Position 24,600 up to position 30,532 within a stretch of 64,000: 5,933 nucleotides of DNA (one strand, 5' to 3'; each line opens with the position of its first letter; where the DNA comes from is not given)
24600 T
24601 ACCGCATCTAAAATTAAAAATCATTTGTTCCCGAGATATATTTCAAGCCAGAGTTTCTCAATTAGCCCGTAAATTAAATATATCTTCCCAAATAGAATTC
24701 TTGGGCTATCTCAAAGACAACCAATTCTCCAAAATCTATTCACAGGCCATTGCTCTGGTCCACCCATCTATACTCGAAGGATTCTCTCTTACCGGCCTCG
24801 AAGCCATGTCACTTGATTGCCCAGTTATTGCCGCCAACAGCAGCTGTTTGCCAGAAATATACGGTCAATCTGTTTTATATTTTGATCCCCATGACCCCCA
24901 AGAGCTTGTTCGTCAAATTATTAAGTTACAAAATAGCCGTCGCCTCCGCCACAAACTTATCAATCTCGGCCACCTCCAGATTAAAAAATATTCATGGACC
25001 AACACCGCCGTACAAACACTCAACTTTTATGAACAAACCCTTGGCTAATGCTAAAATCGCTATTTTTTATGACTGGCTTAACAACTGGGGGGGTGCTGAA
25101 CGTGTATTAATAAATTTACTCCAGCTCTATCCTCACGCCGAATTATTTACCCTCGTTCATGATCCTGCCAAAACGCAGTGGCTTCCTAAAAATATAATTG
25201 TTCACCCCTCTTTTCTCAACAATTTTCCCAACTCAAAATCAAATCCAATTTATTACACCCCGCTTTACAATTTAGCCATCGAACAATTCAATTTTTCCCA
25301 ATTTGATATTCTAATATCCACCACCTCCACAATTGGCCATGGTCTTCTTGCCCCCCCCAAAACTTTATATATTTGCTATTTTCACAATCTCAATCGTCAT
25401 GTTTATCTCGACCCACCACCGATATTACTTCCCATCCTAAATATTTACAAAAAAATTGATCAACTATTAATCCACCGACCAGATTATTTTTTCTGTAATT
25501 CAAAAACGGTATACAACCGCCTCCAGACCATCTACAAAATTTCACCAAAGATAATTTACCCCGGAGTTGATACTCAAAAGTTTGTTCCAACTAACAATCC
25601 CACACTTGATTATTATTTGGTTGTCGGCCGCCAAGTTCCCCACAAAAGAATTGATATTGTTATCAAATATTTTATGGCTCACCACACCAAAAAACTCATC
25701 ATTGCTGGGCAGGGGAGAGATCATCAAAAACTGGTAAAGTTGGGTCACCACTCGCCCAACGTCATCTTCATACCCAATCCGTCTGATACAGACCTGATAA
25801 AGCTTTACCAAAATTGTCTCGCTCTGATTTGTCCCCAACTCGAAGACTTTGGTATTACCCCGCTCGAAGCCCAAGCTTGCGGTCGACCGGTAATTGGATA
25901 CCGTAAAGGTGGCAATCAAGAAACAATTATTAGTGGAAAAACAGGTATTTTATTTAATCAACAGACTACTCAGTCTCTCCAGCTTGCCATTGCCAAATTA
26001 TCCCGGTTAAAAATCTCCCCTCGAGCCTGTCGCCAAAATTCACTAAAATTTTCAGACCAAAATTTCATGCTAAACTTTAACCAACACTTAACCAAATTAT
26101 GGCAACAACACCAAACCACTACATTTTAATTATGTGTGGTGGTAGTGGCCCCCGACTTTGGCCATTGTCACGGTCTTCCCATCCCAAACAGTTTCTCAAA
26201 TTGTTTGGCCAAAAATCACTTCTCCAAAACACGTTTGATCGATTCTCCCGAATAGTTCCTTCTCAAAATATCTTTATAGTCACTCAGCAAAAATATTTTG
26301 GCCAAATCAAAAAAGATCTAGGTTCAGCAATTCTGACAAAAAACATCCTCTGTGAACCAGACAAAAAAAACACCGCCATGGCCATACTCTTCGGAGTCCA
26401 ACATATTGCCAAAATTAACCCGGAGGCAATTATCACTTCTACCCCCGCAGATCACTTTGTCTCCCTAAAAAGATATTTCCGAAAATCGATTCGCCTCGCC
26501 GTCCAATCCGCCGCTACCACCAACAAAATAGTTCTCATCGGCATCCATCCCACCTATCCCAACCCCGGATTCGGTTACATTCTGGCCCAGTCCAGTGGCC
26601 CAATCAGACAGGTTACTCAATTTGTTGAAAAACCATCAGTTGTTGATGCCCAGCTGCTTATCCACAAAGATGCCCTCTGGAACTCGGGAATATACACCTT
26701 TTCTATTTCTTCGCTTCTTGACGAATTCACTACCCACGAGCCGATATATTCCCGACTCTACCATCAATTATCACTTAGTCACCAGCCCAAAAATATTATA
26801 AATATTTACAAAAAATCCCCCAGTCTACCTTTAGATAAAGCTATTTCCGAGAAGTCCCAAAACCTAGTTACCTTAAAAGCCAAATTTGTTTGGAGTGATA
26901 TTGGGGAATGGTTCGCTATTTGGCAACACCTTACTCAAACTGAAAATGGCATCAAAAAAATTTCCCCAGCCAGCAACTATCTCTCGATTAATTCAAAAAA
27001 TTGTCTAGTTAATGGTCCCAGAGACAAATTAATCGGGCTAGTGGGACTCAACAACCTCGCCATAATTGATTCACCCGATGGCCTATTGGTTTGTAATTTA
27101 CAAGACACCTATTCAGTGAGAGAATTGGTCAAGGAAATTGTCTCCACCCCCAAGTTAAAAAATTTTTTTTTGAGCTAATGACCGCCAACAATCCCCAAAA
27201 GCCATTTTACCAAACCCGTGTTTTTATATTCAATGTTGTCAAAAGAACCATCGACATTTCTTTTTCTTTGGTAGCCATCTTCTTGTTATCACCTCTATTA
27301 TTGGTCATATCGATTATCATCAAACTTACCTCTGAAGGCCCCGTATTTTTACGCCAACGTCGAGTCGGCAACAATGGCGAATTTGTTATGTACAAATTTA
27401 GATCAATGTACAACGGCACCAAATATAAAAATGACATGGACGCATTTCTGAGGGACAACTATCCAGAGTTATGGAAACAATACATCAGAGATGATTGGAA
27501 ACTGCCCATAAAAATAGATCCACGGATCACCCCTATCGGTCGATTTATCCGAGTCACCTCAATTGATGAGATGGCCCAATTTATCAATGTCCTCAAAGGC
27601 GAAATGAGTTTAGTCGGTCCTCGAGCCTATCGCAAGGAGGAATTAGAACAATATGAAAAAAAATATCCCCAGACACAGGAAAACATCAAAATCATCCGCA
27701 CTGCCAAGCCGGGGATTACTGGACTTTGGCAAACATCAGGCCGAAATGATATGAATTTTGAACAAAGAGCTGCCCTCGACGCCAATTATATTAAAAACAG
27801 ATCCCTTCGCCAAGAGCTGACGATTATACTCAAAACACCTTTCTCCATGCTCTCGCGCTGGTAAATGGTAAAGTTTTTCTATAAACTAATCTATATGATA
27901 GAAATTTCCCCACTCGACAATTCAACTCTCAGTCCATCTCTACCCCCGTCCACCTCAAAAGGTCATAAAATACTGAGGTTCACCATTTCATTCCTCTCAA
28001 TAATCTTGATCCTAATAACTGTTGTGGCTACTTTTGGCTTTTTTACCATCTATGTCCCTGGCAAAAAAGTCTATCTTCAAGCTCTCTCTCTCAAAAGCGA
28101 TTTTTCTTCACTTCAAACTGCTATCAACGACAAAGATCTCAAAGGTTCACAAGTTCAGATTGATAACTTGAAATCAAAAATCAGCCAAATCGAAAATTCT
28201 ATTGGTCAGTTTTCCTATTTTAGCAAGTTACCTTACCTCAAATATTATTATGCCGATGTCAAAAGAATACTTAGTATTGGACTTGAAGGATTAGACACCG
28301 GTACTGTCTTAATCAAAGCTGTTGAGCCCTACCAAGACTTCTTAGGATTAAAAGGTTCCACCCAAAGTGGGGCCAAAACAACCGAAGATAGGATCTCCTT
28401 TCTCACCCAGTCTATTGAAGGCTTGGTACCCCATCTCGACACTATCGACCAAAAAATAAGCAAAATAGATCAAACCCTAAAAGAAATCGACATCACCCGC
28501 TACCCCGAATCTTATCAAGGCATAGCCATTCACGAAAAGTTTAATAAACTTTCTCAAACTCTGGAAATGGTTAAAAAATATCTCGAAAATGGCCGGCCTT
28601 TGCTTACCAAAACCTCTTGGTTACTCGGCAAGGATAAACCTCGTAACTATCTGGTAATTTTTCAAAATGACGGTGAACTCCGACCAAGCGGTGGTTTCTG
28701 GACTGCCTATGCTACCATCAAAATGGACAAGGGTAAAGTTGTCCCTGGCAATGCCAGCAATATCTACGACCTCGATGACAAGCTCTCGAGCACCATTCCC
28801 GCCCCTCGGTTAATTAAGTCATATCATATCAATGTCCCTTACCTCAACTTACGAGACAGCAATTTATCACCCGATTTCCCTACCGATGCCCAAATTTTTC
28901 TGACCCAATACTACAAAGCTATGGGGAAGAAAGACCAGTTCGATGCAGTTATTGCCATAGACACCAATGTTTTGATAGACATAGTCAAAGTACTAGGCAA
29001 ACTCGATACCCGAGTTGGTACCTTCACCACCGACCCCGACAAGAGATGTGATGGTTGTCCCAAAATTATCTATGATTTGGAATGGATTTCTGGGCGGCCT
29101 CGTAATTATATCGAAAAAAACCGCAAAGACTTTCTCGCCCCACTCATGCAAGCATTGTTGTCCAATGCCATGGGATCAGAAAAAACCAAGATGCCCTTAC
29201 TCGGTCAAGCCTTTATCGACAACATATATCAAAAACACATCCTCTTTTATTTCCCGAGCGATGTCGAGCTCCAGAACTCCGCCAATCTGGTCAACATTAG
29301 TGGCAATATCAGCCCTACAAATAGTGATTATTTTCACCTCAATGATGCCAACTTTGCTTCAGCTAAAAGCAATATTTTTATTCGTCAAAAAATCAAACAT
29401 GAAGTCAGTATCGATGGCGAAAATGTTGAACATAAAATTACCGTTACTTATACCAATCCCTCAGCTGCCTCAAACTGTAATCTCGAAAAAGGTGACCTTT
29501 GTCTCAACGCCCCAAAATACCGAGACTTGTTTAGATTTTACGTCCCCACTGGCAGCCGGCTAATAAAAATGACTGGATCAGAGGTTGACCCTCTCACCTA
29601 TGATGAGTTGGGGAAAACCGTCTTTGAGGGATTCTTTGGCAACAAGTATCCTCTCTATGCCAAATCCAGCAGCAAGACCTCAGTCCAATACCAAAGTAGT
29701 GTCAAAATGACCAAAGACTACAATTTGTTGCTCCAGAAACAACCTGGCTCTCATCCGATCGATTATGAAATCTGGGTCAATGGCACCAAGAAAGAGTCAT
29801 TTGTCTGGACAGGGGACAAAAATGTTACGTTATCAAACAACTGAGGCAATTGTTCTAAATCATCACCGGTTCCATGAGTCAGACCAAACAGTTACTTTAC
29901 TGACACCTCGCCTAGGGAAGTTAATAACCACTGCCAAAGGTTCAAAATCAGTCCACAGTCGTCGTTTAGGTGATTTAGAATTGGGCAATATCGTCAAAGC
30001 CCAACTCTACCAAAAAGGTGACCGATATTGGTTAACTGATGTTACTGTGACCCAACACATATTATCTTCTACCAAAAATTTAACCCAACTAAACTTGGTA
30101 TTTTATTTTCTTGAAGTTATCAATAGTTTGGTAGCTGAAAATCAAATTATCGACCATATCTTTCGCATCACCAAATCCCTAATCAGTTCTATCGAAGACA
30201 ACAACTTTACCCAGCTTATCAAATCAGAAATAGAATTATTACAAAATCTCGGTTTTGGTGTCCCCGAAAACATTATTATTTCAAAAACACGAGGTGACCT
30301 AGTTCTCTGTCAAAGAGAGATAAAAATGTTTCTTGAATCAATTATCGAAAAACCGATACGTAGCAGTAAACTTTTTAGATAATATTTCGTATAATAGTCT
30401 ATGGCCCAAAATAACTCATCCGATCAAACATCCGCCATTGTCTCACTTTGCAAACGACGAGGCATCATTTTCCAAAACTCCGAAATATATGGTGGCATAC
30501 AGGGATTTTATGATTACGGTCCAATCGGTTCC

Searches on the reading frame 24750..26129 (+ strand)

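Call 51: search_protein_families(library=pfam, max_evalue=1e-10, proteins=[window:24750-26129:+])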
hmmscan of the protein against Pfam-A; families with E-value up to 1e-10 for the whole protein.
window:24750-26129:+ (459 aa): 3 families
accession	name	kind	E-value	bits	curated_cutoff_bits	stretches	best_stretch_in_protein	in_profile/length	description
PF00534.26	Glycos_transf_1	-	4.9e-28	98.3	26.4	1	275-431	4-169/172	Glycosyl transferases group 1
PF13692.12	Glyco_trans_1_4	-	1.7e-18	67.7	27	1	290-417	5-139/142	Glycosyl transferases group 1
PF13439.12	Glyco_transf_4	-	1.4e-11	45.1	28.5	1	113-276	1-169/170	Glycosyltransferase Family 4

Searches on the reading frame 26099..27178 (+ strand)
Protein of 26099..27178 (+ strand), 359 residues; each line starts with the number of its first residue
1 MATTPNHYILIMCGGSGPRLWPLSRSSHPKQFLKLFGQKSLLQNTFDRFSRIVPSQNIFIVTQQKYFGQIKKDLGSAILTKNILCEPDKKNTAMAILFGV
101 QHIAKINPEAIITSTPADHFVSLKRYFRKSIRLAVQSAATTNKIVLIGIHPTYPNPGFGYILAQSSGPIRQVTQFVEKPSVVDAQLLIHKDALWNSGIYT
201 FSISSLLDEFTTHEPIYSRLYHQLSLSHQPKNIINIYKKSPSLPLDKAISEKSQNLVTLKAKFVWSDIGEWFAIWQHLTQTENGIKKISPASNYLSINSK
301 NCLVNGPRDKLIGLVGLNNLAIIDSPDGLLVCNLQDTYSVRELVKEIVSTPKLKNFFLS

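Call 51: search_protein_families(library=pfam, max_evalue=1e-10, proteins=[window:26099-27178:+])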
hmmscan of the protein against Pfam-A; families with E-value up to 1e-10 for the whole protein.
window:26099-27178:+ (359 aa): 2 families
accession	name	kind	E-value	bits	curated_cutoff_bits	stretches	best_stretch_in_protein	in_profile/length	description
PF00483.29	NTP_transferase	-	1.3e-32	113.8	21.2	1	10-282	3-243/245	Nucleotidyl transferase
PF22640.1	ManC_GMP_beta-helix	-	3.5e-11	43.3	27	1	293-346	2-54/55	MannoseP isomerase/GMP-like beta-helix domain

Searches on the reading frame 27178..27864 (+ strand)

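Call 51: search_protein_families(library=pfam, max_evalue=1e-10, proteins=[window:27178-27864:+])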
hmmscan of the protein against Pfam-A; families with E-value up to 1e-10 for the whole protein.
window:27178-27864:+ (228 aa): 1 family
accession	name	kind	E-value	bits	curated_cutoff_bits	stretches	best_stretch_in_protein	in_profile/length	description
PF02397.22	Bac_transf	-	1.2e-56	191.5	27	1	22-225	1-178/179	Bacterial sugar transferase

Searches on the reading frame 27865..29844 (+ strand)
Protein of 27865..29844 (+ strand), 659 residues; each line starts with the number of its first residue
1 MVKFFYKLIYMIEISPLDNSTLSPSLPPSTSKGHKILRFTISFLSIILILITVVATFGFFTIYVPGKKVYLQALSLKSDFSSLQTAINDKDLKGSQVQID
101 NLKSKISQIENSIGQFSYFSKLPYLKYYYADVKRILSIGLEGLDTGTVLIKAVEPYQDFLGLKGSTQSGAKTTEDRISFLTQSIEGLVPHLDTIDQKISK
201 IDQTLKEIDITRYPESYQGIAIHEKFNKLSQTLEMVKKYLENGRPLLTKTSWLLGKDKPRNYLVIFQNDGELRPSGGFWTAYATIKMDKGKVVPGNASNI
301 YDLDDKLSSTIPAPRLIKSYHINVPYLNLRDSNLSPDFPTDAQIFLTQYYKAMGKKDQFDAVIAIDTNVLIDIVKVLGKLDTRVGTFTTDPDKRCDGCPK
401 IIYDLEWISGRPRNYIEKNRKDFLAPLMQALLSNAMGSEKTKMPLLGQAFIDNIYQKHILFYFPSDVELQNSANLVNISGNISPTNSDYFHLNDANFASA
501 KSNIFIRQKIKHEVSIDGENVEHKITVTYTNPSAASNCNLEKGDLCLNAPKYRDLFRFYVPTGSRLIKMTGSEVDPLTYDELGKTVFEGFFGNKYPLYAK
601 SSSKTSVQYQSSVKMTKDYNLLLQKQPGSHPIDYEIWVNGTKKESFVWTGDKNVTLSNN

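Call 51: search_protein_families(library=pfam, max_evalue=1e-10, proteins=[window:27865-29844:+])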
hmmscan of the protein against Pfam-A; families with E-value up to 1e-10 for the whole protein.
window:27865-29844:+ (659 aa): 1 family
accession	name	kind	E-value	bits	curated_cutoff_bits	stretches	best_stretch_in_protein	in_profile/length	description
PF13196.11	DUF4012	-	5.4e-24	85.8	28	1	257-386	1-128/144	Protein of unknown function (DUF4012)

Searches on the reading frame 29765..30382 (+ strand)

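Call 51: search_protein_families(library=pfam, max_evalue=1e-10, proteins=[window:29765-30382:+])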
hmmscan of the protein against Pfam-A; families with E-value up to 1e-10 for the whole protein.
window:29765-30382:+ (205 aa): 1 family
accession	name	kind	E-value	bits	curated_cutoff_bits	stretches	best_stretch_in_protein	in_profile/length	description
PF11967.14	RecO_N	-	1.7e-12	47.6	27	1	24-96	4-77/80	Recombination protein O N terminal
